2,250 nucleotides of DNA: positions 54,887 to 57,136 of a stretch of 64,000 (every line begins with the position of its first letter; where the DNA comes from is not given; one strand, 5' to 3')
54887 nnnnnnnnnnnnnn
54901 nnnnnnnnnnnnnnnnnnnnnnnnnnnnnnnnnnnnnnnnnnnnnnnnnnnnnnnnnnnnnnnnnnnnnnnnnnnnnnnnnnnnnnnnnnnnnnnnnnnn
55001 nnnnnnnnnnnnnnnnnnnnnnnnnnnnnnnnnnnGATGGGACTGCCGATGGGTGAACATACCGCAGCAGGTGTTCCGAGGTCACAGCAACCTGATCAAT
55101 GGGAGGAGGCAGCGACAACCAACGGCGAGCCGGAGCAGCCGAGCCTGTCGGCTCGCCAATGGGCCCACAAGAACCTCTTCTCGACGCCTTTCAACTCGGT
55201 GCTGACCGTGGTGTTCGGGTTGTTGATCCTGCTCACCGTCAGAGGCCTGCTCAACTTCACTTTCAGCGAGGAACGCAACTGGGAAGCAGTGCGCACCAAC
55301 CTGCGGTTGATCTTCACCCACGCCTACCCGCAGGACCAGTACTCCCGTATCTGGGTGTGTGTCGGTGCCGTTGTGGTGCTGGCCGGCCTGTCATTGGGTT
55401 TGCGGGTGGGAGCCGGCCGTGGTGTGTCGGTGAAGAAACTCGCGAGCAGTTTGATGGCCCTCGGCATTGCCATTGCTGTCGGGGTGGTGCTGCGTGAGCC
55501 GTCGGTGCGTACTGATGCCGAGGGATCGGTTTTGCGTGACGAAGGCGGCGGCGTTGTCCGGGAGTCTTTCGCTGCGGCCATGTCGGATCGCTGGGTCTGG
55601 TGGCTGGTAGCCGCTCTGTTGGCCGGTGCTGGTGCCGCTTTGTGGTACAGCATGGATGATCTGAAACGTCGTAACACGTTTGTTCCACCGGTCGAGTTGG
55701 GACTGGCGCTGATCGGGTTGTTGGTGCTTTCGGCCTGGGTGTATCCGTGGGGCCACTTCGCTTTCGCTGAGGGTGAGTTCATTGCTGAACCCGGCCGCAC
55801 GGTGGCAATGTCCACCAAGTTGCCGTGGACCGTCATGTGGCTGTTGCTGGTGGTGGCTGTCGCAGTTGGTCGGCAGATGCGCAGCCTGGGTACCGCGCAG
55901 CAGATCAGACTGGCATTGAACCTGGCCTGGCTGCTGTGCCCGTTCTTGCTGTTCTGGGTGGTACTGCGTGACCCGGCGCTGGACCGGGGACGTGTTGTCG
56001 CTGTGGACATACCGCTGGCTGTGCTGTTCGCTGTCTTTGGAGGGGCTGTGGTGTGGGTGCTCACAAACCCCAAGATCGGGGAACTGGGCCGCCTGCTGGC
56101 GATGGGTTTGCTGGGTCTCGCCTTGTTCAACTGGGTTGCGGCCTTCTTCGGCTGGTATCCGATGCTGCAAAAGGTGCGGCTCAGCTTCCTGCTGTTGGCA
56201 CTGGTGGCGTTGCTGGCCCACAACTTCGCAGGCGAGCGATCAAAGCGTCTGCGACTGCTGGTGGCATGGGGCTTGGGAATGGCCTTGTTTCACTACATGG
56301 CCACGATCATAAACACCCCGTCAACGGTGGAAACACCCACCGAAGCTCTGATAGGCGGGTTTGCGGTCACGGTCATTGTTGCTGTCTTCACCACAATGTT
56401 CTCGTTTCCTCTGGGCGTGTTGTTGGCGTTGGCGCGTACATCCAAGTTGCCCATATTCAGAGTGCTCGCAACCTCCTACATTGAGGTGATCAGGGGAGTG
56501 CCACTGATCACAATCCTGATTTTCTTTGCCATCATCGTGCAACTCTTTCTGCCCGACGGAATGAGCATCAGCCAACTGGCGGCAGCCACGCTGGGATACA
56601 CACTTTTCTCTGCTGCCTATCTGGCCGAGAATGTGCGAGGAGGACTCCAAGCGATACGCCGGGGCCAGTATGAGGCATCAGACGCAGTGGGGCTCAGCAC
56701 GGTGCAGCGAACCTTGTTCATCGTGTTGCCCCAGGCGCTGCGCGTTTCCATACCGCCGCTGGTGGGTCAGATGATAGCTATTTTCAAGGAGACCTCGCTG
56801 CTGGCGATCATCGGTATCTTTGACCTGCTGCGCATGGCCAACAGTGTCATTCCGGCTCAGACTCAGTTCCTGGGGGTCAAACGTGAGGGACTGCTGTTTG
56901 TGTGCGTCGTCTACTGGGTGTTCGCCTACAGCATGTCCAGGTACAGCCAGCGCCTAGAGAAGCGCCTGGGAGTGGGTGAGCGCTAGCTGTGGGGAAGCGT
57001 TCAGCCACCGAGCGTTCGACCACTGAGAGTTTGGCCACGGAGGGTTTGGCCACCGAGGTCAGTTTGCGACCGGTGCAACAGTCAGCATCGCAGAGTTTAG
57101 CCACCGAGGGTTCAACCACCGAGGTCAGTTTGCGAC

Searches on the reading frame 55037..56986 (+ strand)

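Call 7: search_protein_families(library=pfam, proteins=[window:55037-56986:+])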
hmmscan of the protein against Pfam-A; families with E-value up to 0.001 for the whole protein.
window:55037-56986:+ (649 aa): 1 family
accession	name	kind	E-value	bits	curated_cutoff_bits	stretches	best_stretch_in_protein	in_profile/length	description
PF00528.27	BPD_transp_1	-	1.2e-16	61.5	26.4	1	457-644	2-182/184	Binding-protein-dependent transport system inner membrane component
